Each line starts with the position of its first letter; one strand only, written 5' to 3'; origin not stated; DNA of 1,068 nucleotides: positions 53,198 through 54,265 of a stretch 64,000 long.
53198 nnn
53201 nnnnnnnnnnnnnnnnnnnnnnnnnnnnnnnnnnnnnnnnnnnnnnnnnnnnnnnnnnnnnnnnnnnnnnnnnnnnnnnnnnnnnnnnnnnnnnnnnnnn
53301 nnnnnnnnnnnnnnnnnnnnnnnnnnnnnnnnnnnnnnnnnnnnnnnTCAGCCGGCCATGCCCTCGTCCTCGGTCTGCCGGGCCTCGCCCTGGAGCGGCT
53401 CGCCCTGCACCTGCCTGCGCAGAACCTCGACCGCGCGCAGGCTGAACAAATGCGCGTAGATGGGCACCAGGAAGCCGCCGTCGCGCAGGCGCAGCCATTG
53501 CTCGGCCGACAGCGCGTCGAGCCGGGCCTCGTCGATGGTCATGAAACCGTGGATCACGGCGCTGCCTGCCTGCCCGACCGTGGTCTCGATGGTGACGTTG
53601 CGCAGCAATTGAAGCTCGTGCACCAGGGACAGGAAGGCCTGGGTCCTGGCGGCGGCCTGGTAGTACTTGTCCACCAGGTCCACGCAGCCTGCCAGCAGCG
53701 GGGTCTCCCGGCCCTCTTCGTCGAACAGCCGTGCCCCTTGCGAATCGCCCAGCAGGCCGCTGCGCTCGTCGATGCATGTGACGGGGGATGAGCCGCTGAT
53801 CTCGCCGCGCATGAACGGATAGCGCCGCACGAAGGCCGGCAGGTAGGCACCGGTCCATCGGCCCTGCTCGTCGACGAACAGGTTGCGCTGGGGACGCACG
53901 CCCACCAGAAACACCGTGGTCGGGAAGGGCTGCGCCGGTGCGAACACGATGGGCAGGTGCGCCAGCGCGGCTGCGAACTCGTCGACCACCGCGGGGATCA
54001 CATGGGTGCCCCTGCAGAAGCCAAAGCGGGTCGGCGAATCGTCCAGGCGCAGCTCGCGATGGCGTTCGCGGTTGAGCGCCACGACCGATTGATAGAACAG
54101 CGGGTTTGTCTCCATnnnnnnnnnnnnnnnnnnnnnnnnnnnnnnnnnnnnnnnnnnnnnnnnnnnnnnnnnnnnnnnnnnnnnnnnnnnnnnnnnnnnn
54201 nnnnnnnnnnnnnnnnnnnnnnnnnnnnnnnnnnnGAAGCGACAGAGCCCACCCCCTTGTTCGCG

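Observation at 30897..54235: SapC - giant LktA-like TpsA - TpsB - lipid hydroxylase: candidate undescribed two-partner secretion system with accessory proteins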

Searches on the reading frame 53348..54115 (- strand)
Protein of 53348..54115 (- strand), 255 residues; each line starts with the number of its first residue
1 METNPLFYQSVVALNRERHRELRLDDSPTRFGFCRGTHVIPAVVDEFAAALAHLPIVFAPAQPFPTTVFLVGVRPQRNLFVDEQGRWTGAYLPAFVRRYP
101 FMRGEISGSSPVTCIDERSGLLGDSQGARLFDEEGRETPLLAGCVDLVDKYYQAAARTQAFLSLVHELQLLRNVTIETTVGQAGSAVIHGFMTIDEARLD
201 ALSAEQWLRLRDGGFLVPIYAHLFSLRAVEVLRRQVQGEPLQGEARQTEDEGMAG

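Call 7: search_protein_families(library=pfam, proteins=[window:53348-54115:-], max_evalue=0.01)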
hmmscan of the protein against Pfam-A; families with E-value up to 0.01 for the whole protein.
window:53348-54115:- (255 aa): 1 family
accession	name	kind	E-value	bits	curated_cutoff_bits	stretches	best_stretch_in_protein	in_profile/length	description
PF07277.16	SapC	-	2.3e-60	204.4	28.9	1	14-230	1-218/220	SapC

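Call 8: search_protein_families(library=ncbifam, proteins=[window:53348-54115:-], max_evalue=0.01)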
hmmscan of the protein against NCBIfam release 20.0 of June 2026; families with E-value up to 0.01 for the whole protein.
window:53348-54115:- (255 aa): 0 families

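Call 11: find_homologous_proteins(query=window:53348-54115:-)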
Query window:53348-54115:- (255 aa): 488 proteins with E <= 0.001 among 1710 candidates; the best 120 are listed.
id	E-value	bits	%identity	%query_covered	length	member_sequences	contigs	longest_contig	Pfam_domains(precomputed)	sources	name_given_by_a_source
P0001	2.4e-140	484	86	100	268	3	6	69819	PF07277.17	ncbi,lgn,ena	-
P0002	1.5e-139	482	85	100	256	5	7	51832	PF07277.17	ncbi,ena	-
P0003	4.8e-130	451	80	100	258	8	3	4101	PF07277.17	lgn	-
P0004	2.7e-109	383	72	92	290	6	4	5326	PF07277.17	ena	-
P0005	3.2e-105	369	66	99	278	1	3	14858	PF07277.17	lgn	-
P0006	1.6e-104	367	68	93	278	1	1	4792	PF07277.17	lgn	-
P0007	2.4e-99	350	67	92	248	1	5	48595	PF07277.17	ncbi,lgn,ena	-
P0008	1.8e-97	344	64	94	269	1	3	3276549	PF07277.17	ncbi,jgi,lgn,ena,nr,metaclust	ncbi:SapC family protein [Burkholderiales bacterium GJ-E10]|nr:SapC family protein [Burkholderiales 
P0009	6.3e-96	339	71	83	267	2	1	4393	PF07277.17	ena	-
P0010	2.2e-94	334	60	96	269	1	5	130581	PF07277.17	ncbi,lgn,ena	-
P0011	2.4e-92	327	59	91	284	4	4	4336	PF07277.17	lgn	-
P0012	7.7e-92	325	59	96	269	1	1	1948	PF07277.17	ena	-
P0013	1.1e-91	325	60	94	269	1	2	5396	PF07277.17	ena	-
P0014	3.7e-80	287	55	94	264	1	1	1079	PF07277.17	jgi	jgi:hypothetical protein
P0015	2.4e-79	284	54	98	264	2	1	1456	PF07277.17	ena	-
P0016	6.1e-78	280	56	92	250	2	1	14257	PF07277.17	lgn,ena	-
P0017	7.0e-78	280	57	88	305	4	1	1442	PF07277.17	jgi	jgi:hypothetical protein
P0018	4.8e-71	257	54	92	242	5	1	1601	PF07277.17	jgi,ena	jgi:hypothetical protein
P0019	8.0e-71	257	55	92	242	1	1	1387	PF07277.17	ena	-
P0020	1.3e-70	256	53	92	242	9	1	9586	PF07277.17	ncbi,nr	ncbi:MAG TPA: SapC family protein [Roseiarcus sp.]|nr:SapC family protein [Roseiarcus sp.]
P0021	2.1e-70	255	53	92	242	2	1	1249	PF07277.17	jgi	jgi:hypothetical protein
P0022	4.1e-70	254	53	92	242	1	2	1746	PF07277.17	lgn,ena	-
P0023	6.1e-70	254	52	93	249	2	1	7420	PF07277.17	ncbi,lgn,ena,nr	ncbi:MAG TPA: SapC family protein [Micropepsaceae bacterium]|nr:SapC family protein [Micropepsaceae 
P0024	8.9e-70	253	51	90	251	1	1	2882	PF07277.17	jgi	jgi:hypothetical protein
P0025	1.1e-69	253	54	92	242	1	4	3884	PF07277.17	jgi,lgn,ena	-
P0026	4.3e-69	251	53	92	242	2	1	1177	PF07277.17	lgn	-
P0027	1.3e-68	249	47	97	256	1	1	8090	PF07277.17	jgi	jgi:hypothetical protein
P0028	1.4e-68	249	50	93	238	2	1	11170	PF07277.17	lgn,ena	-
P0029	1.8e-68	249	51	92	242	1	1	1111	PF07277.17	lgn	-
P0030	2.6e-68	248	51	92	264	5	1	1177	PF07277.17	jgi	jgi:hypothetical protein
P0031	2.9e-67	245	52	92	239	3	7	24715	PF07277.17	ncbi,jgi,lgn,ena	jgi:hypothetical protein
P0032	1.9e-66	242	50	92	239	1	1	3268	PF07277.17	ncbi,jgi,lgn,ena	jgi:hypothetical protein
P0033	1.7e-64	236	51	91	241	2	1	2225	PF07277.17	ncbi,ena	-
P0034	2.6e-63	232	49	93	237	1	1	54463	PF07277.17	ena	-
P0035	5.6e-63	231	49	95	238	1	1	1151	PF07277.17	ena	-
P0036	1.0e-62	230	47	93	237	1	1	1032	PF07277.17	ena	-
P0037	1.2e-62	230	48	90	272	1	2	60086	PF07277.17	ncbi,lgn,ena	-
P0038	1.4e-62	230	49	91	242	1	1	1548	PF07277.17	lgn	-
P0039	2.0e-61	226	48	90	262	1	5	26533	PF07277.17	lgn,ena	-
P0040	3.0e-61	225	46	98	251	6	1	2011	PF07277.17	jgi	jgi:hypothetical protein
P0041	1.4e-60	223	48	90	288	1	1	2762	PF07277.17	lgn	-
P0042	3.8e-60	222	48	94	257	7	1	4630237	PF07277.17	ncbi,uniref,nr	ncbi:SapC family protein [Ancylobacter sp. WKF20]|uniref:SapC family protein n=1 Tax=Ancylobacter sp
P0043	4.3e-60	221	48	90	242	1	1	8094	PF07277.17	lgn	-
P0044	3.1e-58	215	49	90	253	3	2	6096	PF07277.17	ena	-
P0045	1.4e-57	213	47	91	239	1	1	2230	PF07277.17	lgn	-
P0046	2.8e-57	212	48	93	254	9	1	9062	PF07277.17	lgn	-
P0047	3.4e-57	212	45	93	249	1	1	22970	PF07277.17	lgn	-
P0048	1.0e-56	210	45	91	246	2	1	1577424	PF07277.17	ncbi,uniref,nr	ncbi:SapC family protein [Aquabacter cavernae]|uniref:SapC family protein n=1 Tax=Aquabacter caverna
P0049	2.9e-55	206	44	96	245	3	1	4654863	PF07277.17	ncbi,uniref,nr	ncbi:SapC family protein [Ancylobacter sp. SL191]|uniref:SapC family protein n=1 Tax=Ancylobacter sp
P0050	4.9e-55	205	44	96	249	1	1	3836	PF07277.17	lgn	-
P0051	2.0e-54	203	44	96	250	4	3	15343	PF07277.17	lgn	-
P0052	1.8e-53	200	43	91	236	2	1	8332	PF07277.17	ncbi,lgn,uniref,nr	ncbi:SapC family protein [Methylobacterium sp. Leaf87]|uniref:SapC family protein n=1 Tax=Methylobac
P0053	1.6e-46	177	41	89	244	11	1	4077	PF07277.17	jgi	jgi:hypothetical protein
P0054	1.6e-46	177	42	95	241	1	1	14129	PF07277.17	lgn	-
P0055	1.9e-42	164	39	91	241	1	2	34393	PF07277.17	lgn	-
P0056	2.3e-41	160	38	98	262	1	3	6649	PF07277.17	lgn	-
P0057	3.4e-41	160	38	97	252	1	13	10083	PF07277.17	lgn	-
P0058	1.6e-40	157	41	90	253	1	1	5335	PF07277.17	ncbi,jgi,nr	ncbi:MAG: SapC family protein [Gallionellaceae bacterium]|jgi:hypothetical protein|nr:SapC family pr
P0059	2.7e-40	157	43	90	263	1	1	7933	PF07277.17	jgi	jgi:hypothetical protein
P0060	4.1e-40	156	41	91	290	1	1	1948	PF07277.17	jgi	-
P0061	2.5e-39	153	40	92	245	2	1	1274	PF07277.17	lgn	-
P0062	3.3e-39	153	38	90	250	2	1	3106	PF07277.17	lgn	-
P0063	4.1e-39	153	41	89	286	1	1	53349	PF07277.17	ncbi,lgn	ncbi:MAG: SapC family protein [Pseudomonadota bacterium]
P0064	4.1e-39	153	39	89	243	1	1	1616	PF07277.17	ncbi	-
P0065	4.8e-39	152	40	90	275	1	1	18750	PF07277.17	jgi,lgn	jgi:hypothetical protein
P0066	5.4e-39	152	37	93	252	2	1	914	PF07277.17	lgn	-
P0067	2.6e-38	150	40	89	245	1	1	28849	PF07277.17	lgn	-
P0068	3.3e-38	150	40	94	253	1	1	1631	PF07277.17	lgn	-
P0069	8.2e-38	148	39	88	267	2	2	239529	PF07277.17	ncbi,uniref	ncbi:SapC family protein [Massilia sp. TSP1-1-2]|uniref:SapC family protein n=1 Tax=unclassified Mas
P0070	8.5e-38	148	40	92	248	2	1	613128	PF07277.17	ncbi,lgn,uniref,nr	ncbi:SapC family protein [Pollutimonas bauzanensis]|uniref:SapC protein n=1 Tax=Pollutimonas bauzane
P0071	1.7e-37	147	41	89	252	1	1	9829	PF07277.17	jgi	jgi:hypothetical protein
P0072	2.2e-37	147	40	91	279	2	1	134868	PF07277.17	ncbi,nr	ncbi:SapC family protein [Massilia glaciei]|nr:SapC family protein [Massilia glaciei]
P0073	4.3e-37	146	40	87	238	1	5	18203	PF07277.17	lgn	-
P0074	7.0e-37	145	39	91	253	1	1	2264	PF07277.17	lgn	-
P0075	7.7e-37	145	40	88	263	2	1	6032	PF07277.17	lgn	-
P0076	1.8e-36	144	37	91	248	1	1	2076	PF07277.17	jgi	jgi:hypothetical protein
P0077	2.1e-36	144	40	87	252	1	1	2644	PF07277.17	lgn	-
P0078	2.2e-36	144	38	91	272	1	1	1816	PF07277.17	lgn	-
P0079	2.7e-36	143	38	89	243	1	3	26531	PF07277.17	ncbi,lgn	ncbi:MAG: SapC family protein [Halofilum sp. (in: g-proteobacteria)]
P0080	4.6e-36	143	37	90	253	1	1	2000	PF07277.17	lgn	-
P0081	7.1e-36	142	38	92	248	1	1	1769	PF07277.17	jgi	-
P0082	7.4e-36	142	36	89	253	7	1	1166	PF07277.17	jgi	-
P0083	8.2e-36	142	36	92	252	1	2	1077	PF07277.17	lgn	-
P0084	8.9e-36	142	38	90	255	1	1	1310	PF07277.17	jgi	jgi:hypothetical protein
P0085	9.0e-36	142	39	89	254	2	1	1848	PF07277.17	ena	-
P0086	1.3e-35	141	36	96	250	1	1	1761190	PF07277.17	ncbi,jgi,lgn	jgi:hypothetical protein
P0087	1.5e-35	141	36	93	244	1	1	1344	PF07277.17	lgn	-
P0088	1.6e-35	141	39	89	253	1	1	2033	PF07277.17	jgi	jgi:hypothetical protein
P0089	1.7e-35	141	36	95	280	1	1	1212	PF07277.17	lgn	-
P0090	2.6e-35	140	38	91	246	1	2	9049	PF07277.17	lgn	-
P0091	2.7e-35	140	37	87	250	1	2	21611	PF07277.17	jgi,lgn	jgi:hypothetical protein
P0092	3.2e-35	140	39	95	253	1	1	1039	PF07277.17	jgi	jgi:hypothetical protein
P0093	3.5e-35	140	38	92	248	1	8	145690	PF07277.17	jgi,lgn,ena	-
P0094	3.9e-35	140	39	89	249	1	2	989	PF07277.17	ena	-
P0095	4.6e-35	139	36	94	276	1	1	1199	PF07277.17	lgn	-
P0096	4.9e-35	139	40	89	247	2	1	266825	PF07277.17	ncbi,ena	-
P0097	5.4e-35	139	36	79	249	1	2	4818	PF07277.17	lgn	-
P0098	6.5e-35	139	39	88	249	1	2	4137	PF07277.17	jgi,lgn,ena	-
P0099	9.2e-35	138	37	94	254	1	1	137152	PF07277.17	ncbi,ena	-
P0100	1.0e-34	138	37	89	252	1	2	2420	PF07277.17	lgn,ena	-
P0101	1.2e-34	138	38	91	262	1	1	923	PF07277.17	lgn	-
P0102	1.2e-34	138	37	89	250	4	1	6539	PF07277.17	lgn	-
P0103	1.4e-34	138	38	87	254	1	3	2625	PF07277.17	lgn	-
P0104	1.5e-34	138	37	76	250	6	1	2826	PF07277.17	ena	-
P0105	2.5e-34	137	37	91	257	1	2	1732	PF07277.17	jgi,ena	jgi:hypothetical protein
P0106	2.9e-34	137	39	89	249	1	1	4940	PF07277.17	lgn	-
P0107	3.5e-34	137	36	92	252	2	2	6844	PF07277.17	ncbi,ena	-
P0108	3.8e-34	136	38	89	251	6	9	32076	PF07277.17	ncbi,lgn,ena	-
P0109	4.0e-34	136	38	89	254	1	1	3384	PF07277.17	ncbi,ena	-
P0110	4.2e-34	136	36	87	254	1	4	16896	PF07277.17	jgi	jgi:hypothetical protein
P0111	5.2e-34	136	38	89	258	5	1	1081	PF07277.17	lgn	-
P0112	5.4e-34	136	41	90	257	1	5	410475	PF07277.17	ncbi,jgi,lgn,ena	-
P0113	7.4e-34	135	38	89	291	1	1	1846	PF07277.17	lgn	-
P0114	8.1e-34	135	38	92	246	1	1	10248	PF07277.17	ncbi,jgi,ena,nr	ncbi:MAG: SapC family protein [Sphingomonadaceae bacterium]|nr:SapC family protein [Sphingomonadacea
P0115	1.3e-33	135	37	88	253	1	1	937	PF07277.17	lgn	-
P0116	1.7e-33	134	36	83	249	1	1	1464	PF07277.17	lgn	-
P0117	1.9e-33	134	36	95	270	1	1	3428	PF07277.17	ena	-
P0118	2.0e-33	134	39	89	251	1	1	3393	PF07277.17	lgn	-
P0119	2.7e-33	134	34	99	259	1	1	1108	PF07277.17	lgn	-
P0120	2.8e-33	134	38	89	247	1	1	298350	PF07277.17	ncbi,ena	-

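Call 13: find_related_loci(query=A1, collection=genome_contigs, flank=10000)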
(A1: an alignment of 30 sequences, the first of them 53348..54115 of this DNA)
Query A1 (255 aa) in genome_contigs; peptide patterns used: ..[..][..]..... (x = any residue, [..] = any of these).
600 stretches matched a pattern (row limit reached: there are more); 596 encode a relative of the query (tblastn E <= 1e-3); the best 80 are kept; 80 distinct loci.
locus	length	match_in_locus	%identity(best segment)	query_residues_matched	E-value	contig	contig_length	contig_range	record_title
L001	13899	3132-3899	68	1-245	1e-113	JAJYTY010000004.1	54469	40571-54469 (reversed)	MAG: Proteobacteria bacterium isolate DX2.bin53 NODE_531_length_54469_cov_1.733153, whole genome shotgun sequence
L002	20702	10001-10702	43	4-237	4e-64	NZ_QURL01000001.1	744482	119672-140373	Fulvimarina endophytica strain 85 Scaffold1_1, whole genome shotgun sequence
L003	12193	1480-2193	47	1-237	3e-63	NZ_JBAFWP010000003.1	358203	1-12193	Xanthobacter sp. VTT E-85238 strain VTT-E-85238 Contig003, whole genome shotgun sequence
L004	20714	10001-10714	45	1-237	1e-62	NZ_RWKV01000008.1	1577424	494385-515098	Aquabacter cavernae strain Sn-9-2 NODE_1, whole genome shotgun sequence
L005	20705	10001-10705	43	3-239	1e-59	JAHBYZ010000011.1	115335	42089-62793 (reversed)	MAG: Rhizobiaceae bacterium isolate ACE_PRO32 PRO32_11, whole genome shotgun sequence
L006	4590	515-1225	42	3-239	2e-59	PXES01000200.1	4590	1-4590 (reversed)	MAG: Rhodobacteraceae bacterium isolate T3Sed10_52m T3-Sed10-C54994, whole genome shotgun sequence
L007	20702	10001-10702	48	1-229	1e-58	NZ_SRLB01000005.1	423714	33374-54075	Methylobacterium nonmethylotrophicum strain 6HR-1 contig5, whole genome shotgun sequence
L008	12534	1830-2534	44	3-239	2e-57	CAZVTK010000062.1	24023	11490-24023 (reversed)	MAG TPA_asm: uncultured Mesorhizobium sp. isolate SRP329715_co2_164 genome assembly, contig: NODE_4197_length_24023_cov_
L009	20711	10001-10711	45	1-229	1e-56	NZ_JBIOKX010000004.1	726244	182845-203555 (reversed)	Methylobacterium alsaeris strain MA0201 contig_3, whole genome shotgun sequence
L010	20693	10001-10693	43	1-232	8e-56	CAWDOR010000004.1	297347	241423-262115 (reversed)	MAG: uncultured Alphaproteobacteria bacterium isolate MFD04752.bin.1.158 genome assembly, contig: contig_12184, whole ge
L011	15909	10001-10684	45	1-230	2e-55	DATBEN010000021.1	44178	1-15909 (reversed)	MAG TPA_asm: Caulobacteraceae bacterium isolate SMAG_U5838 k141_3586590, whole genome shotgun sequence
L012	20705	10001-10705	40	3-238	8e-55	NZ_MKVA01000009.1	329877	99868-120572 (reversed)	MAG: Devosia sp. 67-54 SCNpilot_cont_1000_bf_scaffold_72, whole genome shotgun sequence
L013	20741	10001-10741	40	1-242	7e-49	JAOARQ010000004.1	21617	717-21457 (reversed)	MAG: Pelagimonas sp. isolate McD1.36 contig_10993, whole genome shotgun sequence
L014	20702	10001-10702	37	6-237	2e-46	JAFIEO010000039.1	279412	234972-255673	MAG: Rhodobacteraceae bacterium isolate coassembly_bin.17 k141_143604, whole genome shotgun sequence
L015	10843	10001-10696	42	1-232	5e-52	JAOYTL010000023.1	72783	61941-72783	Boseaceae bacterium BT-24-1 BT.24.1_ctg023, whole genome shotgun sequence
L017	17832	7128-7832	39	6-238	1e-41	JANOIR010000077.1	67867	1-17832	MAG: Vicinamibacteraceae bacterium isolate SOY_63_metabat_174 SOY_63_k141_1633530, whole genome shotgun sequence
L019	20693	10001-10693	34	6-237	7e-41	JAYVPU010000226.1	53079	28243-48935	MAG: Comamonadaceae bacterium isolate GL72_UP_concoct_0 GL72_UP_concoct_0_225, whole genome shotgun sequence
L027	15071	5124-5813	38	6-234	6e-39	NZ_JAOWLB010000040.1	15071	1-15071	Ruegeria aquimaris strain XHP0148 NODE_40_length_15071_cov_104.677071, whole genome shotgun sequence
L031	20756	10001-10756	34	1-249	1e-38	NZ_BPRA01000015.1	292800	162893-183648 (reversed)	Methylobacterium thuringiense strain DSM 23674 entry15, whole genome shotgun sequence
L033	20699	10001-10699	37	5-237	2e-38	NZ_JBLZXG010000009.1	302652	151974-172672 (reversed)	MAG: Achromobacter sp. isolate S2_GT14BC2 NODE_24_length_302652_cov_100.974211, whole genome shotgun sequence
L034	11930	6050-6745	36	1-232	2e-38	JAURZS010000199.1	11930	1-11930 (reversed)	MAG: Burkholderiaceae bacterium isolate E6_concoct.bin.201_sub E6_k141_415451, whole genome shotgun sequence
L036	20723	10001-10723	34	1-240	2e-38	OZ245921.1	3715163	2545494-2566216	MAG: Paracoccaceae bacterium isolate 82196ed5-2ab0-4fe7-92e1-9b6bf1dc6e5d genome assembly, chromosome: 1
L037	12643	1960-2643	38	6-232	2e-38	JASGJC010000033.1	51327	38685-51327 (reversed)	MAG: Aquabacterium sp. isolate 5N395 JMF-2111-06-0005.ont.bin.395_32, whole genome shotgun sequence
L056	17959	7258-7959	32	1-233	3e-37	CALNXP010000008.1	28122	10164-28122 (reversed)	MAG: uncultured beta proteobacterium isolate HOU_bin.0202 genome assembly, contig: contig_22866, whole genome shotgun se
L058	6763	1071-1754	34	1-227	1e-37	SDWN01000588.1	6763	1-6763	MAG: Neptunomonas sp. isolate MAG-BB-4 scaffold_1111, whole genome shotgun sequence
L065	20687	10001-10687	37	3-229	6e-37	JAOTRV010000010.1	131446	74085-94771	MAG: Sulfuritalea sp. isolate MAG2 5109_A_contig_72, whole genome shotgun sequence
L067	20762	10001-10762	29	6-252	6e-37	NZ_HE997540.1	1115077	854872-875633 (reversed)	Bartonella senegalensis OS02, whole genome shotgun sequence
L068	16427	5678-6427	33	1-244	7e-37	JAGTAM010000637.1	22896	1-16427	MAG: Proteobacteria bacterium isolate OH_CBrB_238 k127_163031, whole genome shotgun sequence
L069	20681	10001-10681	36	1-227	7e-37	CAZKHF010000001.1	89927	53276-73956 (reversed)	MAG TPA_asm: uncultured Bradyrhizobium sp. isolate binchicken_co3_121 genome assembly, contig: NODE_620_length_89927_cov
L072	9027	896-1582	36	6-232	6e-37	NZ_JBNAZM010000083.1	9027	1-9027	Arhodomonas sp. AD133 AD138_contig_83, whole genome shotgun sequence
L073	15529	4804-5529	35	6-245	6e-37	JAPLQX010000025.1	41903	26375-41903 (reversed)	MAG: Rhodocyclales bacterium isolate LacPavin_0818_WC45_MAG_63_30 LacPavin_0818_WC45_scaffold_123627, whole genome shotg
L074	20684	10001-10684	36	1-227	1e-36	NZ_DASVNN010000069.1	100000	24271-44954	MAG: Ramlibacter sp. isolate SMAG_U3128 k141_729752, whole genome shotgun sequence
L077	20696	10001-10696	34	1-226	1e-36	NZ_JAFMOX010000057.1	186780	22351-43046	Rahnella rivi strain FC061912-K NODE_11_length_186780_cov_76.404087, whole genome shotgun sequence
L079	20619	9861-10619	34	1-254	2e-36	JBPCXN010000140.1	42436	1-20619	MAG: Endozoicomonas sp. isolate MAG_seacave_56 S1Ck127_35222, whole genome shotgun sequence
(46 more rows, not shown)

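Call 23: predict_structure(alignment_id=A1)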
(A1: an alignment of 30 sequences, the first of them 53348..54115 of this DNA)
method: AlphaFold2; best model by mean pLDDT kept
length: 255 residues; sequences in the alignment: 30
mean_pLDDT: 91.3   pTM: 0.86
mean pLDDT of the five models: 91.3, 90.7, 90.7, 90.5, 89.8
residues with pLDDT >= 90: 202; 70-90: 31; 50-70: 18; < 50: 4
segments of 3 or more residues with pLDDT < 50: none
pLDDT, mean of each block of 10 residues (from residue 1): 69 96 96 96 98 97 95 93 97 97 92 96 96 97 98 97 98 89 78 98 98 98 96 83 52 58
secondary structure, 60 per line:
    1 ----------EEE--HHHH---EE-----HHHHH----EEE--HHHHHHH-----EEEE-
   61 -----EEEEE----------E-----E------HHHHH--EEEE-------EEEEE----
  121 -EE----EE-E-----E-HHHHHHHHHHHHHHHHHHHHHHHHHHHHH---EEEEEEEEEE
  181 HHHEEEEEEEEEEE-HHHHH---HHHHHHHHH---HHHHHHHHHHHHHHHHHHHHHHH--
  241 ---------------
elements in order: E11-13 H16-19 H30-34 E39-41 H44-50 E56-59 E66-70 H94-98 E101-104 E112-116 H139-167 E171-180 E184-194 H196-200 H204-212 H216-238

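Call 28: fold_search(model_id=the predicted structure, library=pdb)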
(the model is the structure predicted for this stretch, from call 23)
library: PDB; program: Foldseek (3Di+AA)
matches with E <= 10: 131; with E <= 0.001: 0
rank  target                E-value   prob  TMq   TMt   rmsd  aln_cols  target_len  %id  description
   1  6bnp_I                6.5e-01  0.04  0.10  0.05  18.4       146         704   12  CryoEM structure of MyosinVI-actin complex in the rigor (nucleotide-free) state (released 2018-01-10)
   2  6u9j_B                1.1e+00  0.02  0.11  0.15  14.2       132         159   11  Crystal structure of ChuX (released 2020-09-09)
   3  6u9j_A                1.2e+00  0.02  0.11  0.14  14.1       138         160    9  Crystal structure of ChuX (released 2020-09-09)
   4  8qsy_PD               1.3e+00  0.02  0.15  0.10  25.5       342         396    8  Portal capsid interface of full Haloferax tailed virus 1. (released 2024-10-23)
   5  8qsy_PI               1.4e+00  0.02  0.13  0.09  26.0       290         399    9  Portal capsid interface of full Haloferax tailed virus 1. (released 2024-10-23)
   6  6l3t_A                1.6e+00  0.06  0.12  0.15  15.6        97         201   15  Human Cx31.3/GJC3 connexin hemichannel in the absence of calcium (released 2020-09-09)
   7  3tyt                  2.0e+00  0.01  0.11  0.11  17.7       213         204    9  Crystal structure of a Heterogeneous nuclear ribonucleoprotein L (Hnrpl) from Mus musculus at 1.60 A resolution (released 2011-11-16)
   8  3r0a_A                2.6e+00  0.04  0.09  0.18  22.4        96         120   14  Possible transcriptional regulator from Methanosarcina mazei Go1 (gi 21227196) (released 2011-03-23)
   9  5gpy_A                2.8e+00  0.11  0.14  0.19   8.4        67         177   10  Crystal structure of the human TFIIE complex (released 2016-11-02)
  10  8qsy_PK               2.8e+00  0.01  0.12  0.09  23.9       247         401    7  Portal capsid interface of full Haloferax tailed virus 1. (released 2024-10-23)
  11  3to8                  2.8e+00  0.01  0.11  0.12  16.7       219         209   10  Crystal structure of the two C-terminal RRM domains of heterogeneous nuclear ribonucleoprotein L (hnRNP L) (released 2012-03-07)
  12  2mqn_MODEL_1_A        2.8e+00  0.01  0.10  0.10  18.7       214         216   11  Structural Investigation of hnRNP L (released 2015-05-06)
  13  8qsy_PC               3.1e+00  0.01  0.12  0.08  25.3       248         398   10  Portal capsid interface of full Haloferax tailed virus 1. (released 2024-10-23)
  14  6c66_O                3.1e+00  0.01  0.08  0.09  18.8       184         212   11  CRISPR RNA-guided surveillance complex, pre-nicking (released 2018-06-27)
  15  4uc6_B                3.3e+00  0.03  0.09  0.10  10.5        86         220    7  N-terminal globular domain of the RSV Nucleoprotein (released 2015-08-19)
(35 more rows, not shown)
